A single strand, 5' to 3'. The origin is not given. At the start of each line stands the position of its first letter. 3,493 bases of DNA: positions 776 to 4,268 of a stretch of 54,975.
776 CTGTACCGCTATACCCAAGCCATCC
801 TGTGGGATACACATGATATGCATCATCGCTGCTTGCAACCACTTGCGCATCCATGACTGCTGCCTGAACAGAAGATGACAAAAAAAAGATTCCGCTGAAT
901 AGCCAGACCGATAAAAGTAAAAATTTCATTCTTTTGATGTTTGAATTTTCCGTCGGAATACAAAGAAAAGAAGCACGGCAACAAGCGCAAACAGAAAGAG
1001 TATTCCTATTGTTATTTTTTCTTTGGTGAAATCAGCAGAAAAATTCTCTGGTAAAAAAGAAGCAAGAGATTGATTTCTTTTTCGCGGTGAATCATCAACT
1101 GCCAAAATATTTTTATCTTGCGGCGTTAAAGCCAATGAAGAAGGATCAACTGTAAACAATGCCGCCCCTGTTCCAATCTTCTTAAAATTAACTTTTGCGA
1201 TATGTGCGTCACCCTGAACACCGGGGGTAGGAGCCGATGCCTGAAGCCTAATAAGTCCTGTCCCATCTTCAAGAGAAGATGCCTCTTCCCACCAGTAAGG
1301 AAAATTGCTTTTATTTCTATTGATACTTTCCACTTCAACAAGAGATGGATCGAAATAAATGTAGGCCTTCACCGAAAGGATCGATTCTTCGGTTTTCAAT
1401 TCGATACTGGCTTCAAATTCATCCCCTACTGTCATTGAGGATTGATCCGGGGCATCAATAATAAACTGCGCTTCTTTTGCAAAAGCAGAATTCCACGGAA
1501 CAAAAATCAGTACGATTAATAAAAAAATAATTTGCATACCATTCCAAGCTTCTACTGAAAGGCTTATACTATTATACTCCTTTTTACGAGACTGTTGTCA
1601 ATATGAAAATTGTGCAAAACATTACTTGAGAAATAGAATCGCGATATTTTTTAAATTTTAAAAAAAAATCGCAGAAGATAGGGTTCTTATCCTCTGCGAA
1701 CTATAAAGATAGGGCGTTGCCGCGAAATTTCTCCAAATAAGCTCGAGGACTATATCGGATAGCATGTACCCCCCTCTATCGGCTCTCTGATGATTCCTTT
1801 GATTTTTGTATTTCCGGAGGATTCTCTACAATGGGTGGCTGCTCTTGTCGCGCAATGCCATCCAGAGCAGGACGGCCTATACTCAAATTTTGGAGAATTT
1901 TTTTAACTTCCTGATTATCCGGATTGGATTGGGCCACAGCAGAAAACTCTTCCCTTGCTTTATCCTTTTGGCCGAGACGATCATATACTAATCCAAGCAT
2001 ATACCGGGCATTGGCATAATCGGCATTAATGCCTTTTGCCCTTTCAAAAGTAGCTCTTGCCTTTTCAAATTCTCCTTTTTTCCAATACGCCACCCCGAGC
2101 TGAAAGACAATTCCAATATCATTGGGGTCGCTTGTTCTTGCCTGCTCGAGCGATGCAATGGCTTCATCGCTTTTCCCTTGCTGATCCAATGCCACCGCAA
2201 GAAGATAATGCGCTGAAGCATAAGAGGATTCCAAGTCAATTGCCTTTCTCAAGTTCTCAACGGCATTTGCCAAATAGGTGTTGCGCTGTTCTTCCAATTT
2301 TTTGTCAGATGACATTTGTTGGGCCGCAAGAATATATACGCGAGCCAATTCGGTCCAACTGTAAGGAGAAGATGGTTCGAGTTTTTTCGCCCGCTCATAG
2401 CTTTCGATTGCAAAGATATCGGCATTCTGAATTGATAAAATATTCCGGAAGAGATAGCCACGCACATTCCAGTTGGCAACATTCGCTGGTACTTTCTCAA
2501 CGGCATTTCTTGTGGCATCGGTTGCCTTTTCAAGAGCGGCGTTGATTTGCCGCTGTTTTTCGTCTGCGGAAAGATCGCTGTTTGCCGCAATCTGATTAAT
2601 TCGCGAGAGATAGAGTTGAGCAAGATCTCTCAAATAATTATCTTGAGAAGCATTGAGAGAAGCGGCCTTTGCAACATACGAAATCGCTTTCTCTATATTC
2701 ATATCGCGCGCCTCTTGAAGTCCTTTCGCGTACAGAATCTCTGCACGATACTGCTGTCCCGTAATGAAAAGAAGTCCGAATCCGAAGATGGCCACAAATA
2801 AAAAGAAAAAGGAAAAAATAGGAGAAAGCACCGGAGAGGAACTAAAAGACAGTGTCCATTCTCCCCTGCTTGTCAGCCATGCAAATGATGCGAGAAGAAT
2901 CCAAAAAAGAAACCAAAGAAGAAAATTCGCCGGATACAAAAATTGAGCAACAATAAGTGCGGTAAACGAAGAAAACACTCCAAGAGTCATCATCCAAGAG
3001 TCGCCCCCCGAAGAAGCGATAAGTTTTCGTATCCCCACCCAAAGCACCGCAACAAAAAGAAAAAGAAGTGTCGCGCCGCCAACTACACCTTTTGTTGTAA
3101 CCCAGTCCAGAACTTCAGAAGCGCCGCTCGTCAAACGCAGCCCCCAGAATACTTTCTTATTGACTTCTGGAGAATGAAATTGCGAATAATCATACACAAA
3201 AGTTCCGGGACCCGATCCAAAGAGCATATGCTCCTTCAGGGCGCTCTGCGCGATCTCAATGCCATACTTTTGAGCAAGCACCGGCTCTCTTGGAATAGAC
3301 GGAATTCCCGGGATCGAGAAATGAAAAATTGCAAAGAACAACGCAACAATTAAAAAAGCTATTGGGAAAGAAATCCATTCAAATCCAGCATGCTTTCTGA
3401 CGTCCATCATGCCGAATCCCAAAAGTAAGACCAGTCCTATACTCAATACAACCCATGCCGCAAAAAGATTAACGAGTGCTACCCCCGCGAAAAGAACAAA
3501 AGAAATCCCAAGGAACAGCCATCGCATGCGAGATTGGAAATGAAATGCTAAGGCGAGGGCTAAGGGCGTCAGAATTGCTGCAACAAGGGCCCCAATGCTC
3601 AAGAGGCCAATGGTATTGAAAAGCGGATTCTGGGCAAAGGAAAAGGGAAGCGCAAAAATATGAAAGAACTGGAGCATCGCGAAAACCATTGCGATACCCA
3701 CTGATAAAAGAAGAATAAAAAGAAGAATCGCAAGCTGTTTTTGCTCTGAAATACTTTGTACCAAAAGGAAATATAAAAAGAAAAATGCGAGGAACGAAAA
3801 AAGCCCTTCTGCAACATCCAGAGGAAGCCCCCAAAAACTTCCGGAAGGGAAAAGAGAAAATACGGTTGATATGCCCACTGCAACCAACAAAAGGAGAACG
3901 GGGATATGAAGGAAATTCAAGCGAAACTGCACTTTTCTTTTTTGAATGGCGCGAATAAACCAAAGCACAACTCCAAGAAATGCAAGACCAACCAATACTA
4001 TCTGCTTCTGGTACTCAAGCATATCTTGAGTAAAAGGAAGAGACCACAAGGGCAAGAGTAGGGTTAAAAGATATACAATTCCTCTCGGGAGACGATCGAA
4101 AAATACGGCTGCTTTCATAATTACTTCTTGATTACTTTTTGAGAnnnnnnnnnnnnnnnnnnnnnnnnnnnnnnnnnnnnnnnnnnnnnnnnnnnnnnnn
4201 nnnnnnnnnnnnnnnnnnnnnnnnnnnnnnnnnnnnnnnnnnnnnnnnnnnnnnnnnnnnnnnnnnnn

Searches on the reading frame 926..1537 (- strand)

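Call 8: search_protein_families(library=pfam, proteins=[window:926-1537:-], max_evalue=0.001)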
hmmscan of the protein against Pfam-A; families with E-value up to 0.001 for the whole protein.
window:926-1537:- (203 aa): 1 family
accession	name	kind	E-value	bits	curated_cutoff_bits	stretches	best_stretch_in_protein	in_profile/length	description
PF00963.24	Cohesin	-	9.5e-06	26.3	24.1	1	33-123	9-104/139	Cohesin domain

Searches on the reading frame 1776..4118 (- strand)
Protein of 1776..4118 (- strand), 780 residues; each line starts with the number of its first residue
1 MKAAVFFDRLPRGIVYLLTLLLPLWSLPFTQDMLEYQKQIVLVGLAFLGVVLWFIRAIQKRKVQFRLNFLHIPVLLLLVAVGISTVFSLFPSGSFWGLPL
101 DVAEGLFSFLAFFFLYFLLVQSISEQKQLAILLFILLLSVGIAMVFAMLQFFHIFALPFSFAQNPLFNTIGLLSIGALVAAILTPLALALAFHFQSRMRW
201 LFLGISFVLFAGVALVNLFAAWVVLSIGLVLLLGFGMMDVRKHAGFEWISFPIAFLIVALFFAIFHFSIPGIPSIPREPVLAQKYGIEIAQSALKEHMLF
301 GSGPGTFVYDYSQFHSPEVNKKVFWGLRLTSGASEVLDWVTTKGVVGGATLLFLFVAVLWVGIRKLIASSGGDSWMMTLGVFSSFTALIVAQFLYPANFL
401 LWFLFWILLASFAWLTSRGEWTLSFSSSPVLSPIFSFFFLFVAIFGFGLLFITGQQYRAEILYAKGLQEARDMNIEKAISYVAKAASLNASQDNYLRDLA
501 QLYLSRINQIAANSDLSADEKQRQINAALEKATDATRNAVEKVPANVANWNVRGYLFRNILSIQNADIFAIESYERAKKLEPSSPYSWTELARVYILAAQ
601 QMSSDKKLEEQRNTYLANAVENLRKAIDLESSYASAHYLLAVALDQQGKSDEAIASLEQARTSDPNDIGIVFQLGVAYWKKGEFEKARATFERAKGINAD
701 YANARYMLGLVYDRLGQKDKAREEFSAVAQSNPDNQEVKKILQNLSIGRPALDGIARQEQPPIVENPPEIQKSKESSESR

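Call 8: search_protein_families(library=pfam, proteins=[window:1776-4118:-], max_evalue=0.001)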
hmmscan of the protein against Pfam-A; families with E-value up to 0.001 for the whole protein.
window:1776-4118:- (780 aa): 16 families
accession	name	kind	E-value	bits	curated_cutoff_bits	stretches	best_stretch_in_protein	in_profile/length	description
PF13414.12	TPR_11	-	1.1e-20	73.4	26.8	3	646-682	6-42/42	TPR repeat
PF14559.12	TPR_19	-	1.3e-20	74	25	3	646-699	3-56/68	Tetratricopeptide repeat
PF13181.12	TPR_8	-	2.3e-19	68.3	25.7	3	672-700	5-33/34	Tetratricopeptide repeat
PF07719.23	TPR_2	-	8.3e-17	60.3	27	2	634-667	1-34/34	Tetratricopeptide repeat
PF00515.34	TPR_1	-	3e-16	58.9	27.8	1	634-667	1-34/34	Tetratricopeptide repeat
PF13428.12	TPR_14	-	6.8e-14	51.4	23.5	0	636-675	3-42/44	Tetratricopeptide repeat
PF13431.12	TPR_17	-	1.2e-13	50.6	24.4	0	624-655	3-34/34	Tetratricopeptide repeat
PF13174.12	TPR_6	-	6.5e-13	48.9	26.3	0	704-734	2-32/33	Tetratricopeptide repeat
PF13432.12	TPR_16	-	1.5e-12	48.2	32.7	2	673-735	2-64/65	Tetratricopeptide repeat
PF07721.20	TPR_4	-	4.4e-09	36.5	27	0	634-659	1-26/26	Tetratricopeptide repeat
PF13424.12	TPR_12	-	6.4e-09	36.3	30.1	1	673-723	8-66/77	Tetratricopeptide repeat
PF13176.12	TPR_7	-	7.1e-08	32.4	27.9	0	636-667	1-34/36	Tetratricopeptide repeat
PF13371.12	TPR_9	-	9.2e-08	32.4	35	1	677-743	4-70/73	Tetratricopeptide repeat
PF12895.13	ANAPC3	-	1.5e-06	28.8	27.2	0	617-659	40-81/82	Anaphase-promoting complex, cyclosome, subunit 3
PF23914.1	TPR_CcmH_CycH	-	1.2e-05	25.6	42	0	527-657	30-144/158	Cytochrome c-type biogenesis protein H TPR domain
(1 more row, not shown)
